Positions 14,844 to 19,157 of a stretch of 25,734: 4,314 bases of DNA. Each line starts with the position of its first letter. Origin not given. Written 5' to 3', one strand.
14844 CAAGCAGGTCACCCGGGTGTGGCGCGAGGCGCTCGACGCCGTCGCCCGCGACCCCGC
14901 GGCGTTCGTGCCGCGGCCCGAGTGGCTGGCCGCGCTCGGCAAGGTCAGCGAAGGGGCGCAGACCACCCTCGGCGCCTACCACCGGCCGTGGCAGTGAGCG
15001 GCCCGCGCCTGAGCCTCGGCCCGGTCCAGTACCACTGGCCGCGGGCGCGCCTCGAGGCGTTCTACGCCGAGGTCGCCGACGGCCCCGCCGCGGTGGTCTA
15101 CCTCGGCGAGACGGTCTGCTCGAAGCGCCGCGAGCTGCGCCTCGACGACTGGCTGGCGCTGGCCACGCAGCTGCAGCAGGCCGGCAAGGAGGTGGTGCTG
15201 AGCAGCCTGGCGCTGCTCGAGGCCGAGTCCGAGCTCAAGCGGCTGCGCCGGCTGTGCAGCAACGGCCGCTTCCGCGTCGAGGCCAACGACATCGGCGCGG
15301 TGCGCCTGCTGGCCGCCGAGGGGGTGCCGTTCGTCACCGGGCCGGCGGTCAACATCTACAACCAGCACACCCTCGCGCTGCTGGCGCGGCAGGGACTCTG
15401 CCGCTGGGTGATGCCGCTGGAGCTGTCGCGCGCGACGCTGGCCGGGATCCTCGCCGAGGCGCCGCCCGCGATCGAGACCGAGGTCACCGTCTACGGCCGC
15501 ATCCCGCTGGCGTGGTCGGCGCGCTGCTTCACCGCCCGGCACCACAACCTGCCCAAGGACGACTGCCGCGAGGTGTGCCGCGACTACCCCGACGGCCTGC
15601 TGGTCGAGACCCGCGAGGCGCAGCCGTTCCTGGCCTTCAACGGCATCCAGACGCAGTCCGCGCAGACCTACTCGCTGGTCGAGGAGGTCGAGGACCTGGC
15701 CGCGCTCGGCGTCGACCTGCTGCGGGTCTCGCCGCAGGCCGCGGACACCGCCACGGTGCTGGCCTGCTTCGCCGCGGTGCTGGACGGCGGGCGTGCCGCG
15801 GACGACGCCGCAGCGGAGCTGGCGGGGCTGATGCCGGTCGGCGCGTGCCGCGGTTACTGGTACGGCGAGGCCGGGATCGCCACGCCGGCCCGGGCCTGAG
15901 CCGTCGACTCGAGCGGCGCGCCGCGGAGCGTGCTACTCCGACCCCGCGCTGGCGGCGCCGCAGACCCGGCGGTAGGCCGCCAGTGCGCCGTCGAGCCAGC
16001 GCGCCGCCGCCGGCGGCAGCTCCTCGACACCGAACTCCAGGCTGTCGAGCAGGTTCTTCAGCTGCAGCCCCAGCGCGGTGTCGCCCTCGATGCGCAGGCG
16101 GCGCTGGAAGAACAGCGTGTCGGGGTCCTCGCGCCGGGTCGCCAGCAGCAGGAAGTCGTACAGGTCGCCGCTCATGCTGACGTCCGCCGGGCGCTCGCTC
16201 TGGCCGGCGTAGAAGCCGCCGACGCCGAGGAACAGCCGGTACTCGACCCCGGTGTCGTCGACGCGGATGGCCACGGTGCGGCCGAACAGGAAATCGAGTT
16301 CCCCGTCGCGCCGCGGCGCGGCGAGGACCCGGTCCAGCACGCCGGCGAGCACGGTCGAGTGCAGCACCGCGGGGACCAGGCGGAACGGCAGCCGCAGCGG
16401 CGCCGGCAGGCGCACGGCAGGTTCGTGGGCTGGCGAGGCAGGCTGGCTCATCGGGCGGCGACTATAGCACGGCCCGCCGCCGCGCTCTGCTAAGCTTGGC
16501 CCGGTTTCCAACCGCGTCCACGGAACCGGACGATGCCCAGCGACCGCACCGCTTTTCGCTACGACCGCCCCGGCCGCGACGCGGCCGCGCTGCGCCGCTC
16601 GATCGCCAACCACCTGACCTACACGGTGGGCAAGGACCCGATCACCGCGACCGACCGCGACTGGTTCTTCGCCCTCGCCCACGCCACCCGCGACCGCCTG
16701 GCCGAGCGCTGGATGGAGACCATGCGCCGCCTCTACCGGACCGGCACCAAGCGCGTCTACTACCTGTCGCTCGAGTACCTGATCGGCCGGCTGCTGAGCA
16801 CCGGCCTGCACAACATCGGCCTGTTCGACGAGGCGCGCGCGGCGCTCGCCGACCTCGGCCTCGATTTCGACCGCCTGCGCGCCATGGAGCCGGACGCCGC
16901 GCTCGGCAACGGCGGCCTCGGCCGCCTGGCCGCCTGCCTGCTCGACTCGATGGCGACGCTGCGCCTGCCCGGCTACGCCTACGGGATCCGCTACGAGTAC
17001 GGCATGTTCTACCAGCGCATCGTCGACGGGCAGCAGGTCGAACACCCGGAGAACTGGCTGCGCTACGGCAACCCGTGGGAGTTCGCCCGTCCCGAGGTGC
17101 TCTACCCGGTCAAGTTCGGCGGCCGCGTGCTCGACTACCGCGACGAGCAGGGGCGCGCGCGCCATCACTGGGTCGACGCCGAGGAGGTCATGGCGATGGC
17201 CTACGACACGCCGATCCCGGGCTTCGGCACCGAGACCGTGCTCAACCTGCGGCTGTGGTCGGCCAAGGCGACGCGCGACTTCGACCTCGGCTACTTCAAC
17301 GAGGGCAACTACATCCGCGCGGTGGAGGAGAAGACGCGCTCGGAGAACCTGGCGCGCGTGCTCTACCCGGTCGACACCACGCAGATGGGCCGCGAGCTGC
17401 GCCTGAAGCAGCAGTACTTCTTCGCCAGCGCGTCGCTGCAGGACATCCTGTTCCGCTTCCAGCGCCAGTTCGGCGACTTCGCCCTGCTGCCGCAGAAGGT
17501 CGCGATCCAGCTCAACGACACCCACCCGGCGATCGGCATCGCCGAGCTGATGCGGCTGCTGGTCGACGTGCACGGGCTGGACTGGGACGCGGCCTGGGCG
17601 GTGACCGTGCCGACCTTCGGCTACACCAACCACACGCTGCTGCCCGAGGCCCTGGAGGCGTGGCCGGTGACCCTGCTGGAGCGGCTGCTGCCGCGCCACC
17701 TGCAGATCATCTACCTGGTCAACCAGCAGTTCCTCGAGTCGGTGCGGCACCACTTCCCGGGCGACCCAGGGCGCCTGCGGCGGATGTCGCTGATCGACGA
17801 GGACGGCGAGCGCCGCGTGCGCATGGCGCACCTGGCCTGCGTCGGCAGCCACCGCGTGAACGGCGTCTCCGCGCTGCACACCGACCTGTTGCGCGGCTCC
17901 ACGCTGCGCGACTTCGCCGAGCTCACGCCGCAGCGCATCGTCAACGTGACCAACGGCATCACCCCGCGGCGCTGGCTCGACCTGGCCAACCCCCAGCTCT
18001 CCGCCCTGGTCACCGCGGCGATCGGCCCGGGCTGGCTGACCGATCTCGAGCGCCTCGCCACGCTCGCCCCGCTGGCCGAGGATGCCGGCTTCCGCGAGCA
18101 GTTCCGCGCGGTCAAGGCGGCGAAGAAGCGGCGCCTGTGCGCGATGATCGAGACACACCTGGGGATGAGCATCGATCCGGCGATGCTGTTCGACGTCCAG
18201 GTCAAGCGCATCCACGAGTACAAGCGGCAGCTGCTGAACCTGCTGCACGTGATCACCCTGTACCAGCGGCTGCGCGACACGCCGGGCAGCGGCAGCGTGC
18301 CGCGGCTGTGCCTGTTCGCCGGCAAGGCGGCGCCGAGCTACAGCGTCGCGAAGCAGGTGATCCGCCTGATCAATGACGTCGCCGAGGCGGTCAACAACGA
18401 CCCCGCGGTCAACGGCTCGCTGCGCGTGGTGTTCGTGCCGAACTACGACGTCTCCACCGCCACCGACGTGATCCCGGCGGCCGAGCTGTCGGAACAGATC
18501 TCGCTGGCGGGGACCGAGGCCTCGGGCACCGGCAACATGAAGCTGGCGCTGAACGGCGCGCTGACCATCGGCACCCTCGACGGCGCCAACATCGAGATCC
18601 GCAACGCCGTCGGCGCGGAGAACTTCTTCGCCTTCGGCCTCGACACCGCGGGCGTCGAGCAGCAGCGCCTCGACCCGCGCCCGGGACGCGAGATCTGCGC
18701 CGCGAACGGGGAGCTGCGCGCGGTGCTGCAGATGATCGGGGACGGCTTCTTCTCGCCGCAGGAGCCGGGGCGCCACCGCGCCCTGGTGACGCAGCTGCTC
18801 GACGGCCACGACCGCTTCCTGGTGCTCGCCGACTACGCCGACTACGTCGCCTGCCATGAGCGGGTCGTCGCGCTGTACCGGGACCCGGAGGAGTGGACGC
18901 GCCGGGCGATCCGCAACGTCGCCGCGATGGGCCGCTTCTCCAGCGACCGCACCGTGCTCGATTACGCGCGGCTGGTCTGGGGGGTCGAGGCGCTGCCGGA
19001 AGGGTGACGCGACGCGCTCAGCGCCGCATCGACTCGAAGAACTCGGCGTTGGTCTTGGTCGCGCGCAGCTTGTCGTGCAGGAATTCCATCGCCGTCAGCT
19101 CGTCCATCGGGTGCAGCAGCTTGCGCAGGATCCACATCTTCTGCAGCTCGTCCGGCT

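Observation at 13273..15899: TatD-associated-type radical SAM gene without tatD, heading the ubiU-ubiV operon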

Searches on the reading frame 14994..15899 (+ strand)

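Call 7: search_protein_families(library=ncbifam, proteins=[window:14994-15899:+], max_evalue=0.001)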
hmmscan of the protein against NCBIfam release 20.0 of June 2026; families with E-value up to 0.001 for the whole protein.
window:14994-15899:+ (301 aa): 3 families
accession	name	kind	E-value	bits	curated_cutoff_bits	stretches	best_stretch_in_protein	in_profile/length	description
NF011991.0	PRK15447.1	equivalog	5.1e-122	407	283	1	5-297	2-298/302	U32 family peptidase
NF047965.1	quinone_UbiV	equivalog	1.2e-120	402.5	275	1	6-295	2-291/292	ubiquinone anaerobic biosynthesis protein UbiV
NF011996.0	PRK15452.1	equivalog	1.9e-05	23.7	534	1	120-185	121-185/449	prephenate-dependent tRNA uridine(34) hydroxylase TrhP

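Call 8: search_protein_families(library=pfam, proteins=[window:14994-15899:+], max_evalue=0.001)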
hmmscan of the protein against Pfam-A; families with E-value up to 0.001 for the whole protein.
window:14994-15899:+ (301 aa): 1 family
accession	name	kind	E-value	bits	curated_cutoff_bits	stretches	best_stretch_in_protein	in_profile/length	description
PF01136.24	Peptidase_U32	-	1.1e-16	61.2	22.4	1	95-274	19-212/233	Peptidase family U32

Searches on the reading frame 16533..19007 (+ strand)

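Call 18: search_protein_families(library=ncbifam, proteins=[window:16533-19007:+], max_evalue=0.00001)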
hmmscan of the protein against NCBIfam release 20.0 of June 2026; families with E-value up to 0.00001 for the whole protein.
window:16533-19007:+ (824 aa): 5 families
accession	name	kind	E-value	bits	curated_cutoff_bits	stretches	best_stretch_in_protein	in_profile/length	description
TIGR02093.1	P_ylase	subfamily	0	1130.9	552.9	1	17-818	2-804/804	glycogen/starch/alpha-glucan family phosphorylase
NF011562.0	PRK14986.1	equivalog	0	1034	1546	1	7-820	4-812/815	glycogen phosphorylase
NF011561.0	PRK14985.1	equivalog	3.3e-251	835.9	1273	1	38-817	29-797/800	maltodextrin phosphorylase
TIGR02094.1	more_P_ylases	subfamily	2.8e-29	102.4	191.7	1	323-690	163-517/600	alpha-glucan family phosphorylase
NF041129.1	maldex_phorlase_Thcocales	equivalog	4.4e-22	78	1500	1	324-692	262-610/816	maltodextrin phosphorylase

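Call 19: search_protein_families(library=pfam, proteins=[window:16533-19007:+], max_evalue=0.00001)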
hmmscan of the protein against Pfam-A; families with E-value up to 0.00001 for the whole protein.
window:16533-19007:+ (824 aa): 1 family
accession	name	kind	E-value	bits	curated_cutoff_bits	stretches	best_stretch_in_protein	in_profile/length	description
PF00343.26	Phosphorylase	-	0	1043.6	27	1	105-818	1-713/713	Carbohydrate phosphorylase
